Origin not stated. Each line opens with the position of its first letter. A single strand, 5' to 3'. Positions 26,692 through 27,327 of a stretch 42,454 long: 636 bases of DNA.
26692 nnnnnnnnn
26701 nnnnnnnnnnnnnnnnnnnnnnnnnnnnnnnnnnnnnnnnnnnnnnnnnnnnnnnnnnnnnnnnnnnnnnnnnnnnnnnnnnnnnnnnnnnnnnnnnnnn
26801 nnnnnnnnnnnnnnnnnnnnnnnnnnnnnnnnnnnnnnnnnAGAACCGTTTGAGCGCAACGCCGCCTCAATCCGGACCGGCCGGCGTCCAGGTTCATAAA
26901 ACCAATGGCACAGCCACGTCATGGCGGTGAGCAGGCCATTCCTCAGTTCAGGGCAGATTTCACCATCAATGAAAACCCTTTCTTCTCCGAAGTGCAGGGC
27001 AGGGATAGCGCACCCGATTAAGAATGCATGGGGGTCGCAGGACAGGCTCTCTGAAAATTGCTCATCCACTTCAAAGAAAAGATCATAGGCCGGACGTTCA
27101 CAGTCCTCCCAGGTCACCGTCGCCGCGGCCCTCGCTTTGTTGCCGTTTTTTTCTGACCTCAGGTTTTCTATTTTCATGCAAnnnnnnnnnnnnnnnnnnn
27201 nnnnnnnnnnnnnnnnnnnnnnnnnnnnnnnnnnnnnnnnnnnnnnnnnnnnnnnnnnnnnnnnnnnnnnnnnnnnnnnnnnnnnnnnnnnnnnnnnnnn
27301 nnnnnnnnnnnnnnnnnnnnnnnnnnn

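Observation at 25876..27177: PP-loop / QueC-like ATPase with an unknown N-terminal domain directly upstream of the GMC-FeS-NrfD module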

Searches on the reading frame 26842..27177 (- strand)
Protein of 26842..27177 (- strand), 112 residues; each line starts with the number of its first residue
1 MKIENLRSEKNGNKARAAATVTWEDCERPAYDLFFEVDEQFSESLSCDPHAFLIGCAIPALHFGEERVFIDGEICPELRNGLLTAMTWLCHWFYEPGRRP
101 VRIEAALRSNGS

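Call 68: predict_structure(alignment_id=A3)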
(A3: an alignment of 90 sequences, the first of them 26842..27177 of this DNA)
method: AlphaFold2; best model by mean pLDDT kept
length: 112 residues; sequences in the alignment: 90
mean_pLDDT: 96.2   pTM: 0.87
mean pLDDT of the five models: 96.2, 96.2, 96.1, 95.7, 95.6
residues with pLDDT >= 90: 107; 70-90: 2; 50-70: 2; < 50: 1
segments of 3 or more residues with pLDDT < 50: none
pLDDT, mean of each block of 10 residues (from residue 1): 98 98 98 98 98 98 98 97 98 95 91 50
secondary structure, 60 per line:
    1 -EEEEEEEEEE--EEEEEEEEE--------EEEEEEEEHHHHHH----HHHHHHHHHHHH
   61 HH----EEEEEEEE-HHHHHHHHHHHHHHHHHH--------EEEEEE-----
elements in order: E2-11 E14-22 E31-38 H39-44 H49-62 E67-74 H76-93 E102-107

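Call 70: fold_search(model_id=the predicted structure, library=pdb)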
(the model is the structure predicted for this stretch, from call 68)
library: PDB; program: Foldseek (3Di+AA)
matches with E <= 10: 802; with E <= 0.001: 0
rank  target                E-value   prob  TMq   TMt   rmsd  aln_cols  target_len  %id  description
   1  9r2l_H                4.5e-03  0.82  0.34  0.30   9.5       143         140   15  De novo designed N37 protein fold (released 2025-05-14)
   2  9r2l_B                1.4e-02  0.60  0.31  0.27   9.0       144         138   14  De novo designed N37 protein fold (released 2025-05-14)
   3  9r2l_A                2.1e-02  0.51  0.32  0.28   9.4       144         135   15  De novo designed N37 protein fold (released 2025-05-14)
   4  9evs_J                9.0e-02  0.28  0.32  0.30   8.5       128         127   15  Structure of the flowering plant mitoribosome with P-site tRNA (released 2025-09-03)
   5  9bh5_AO               9.6e-02  0.15  0.25  0.23   8.9       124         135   11  High-resolution C. elegans 80S ribosome structure - class 1 (released 2024-09-04)
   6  6zqa_DO               1.0e-01  0.20  0.27  0.26   9.0       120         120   12  Cryo-EM structure of the 90S pre-ribosome from Saccharomyces cerevisiae, state A (Poly-Ala) (released 2020-09-23)
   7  5hex_A                1.3e-01  0.15  0.24  0.06   9.2       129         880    7  Crystal Structure of Human Hexokinase 2 with cmpd 30, a 2-amino-6-benzenesulfonamide glucosamine (released 2016-03-30)
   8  8bn3_C4               1.4e-01  0.12  0.24  0.23   8.8       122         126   16  Yeast 80S, ES7s delta, eIF5A, Stm1 containing (released 2024-01-10)
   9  6ybw_P                1.5e-01  0.12  0.25  0.23   9.1       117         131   14  Structure of a human 48S translational initiation complex - 40S body (released 2020-09-16)
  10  6xyw_Bj               1.6e-01  0.25  0.33  0.31   8.1       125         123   14  Structure of the plant mitochondrial ribosome (released 2020-04-15)
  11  7w8d_B                1.6e-01  0.14  0.25  0.20  10.2       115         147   11  The structure of Deinococcus radiodurans RuvC (released 2022-08-17)
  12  8vbc_B                2.0e-01  0.16  0.27  0.12  10.1       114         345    9  Kinetic intermediate states of HIV-1 RT DNA synthesis captured by cryo-EM (released 2024-12-11)
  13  1wsi_A                2.1e-01  0.20  0.31  0.25  10.2       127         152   10  Crystal structure of E.coli RNase HI active site mutant (E48A/K87A/D134N) (released 2004-11-23)
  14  4v88_CO               2.3e-01  0.12  0.25  0.23  10.1       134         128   11  The structure of the eukaryotic ribosome at 3.0 A resolution. (released 2014-07-09)
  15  4lc9_B                2.3e-01  0.12  0.23  0.09  10.1       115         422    8  Structural Basis for Regulation of Human Glucokinase by Glucokinase Regulatory Protein (released 2013-09-04)
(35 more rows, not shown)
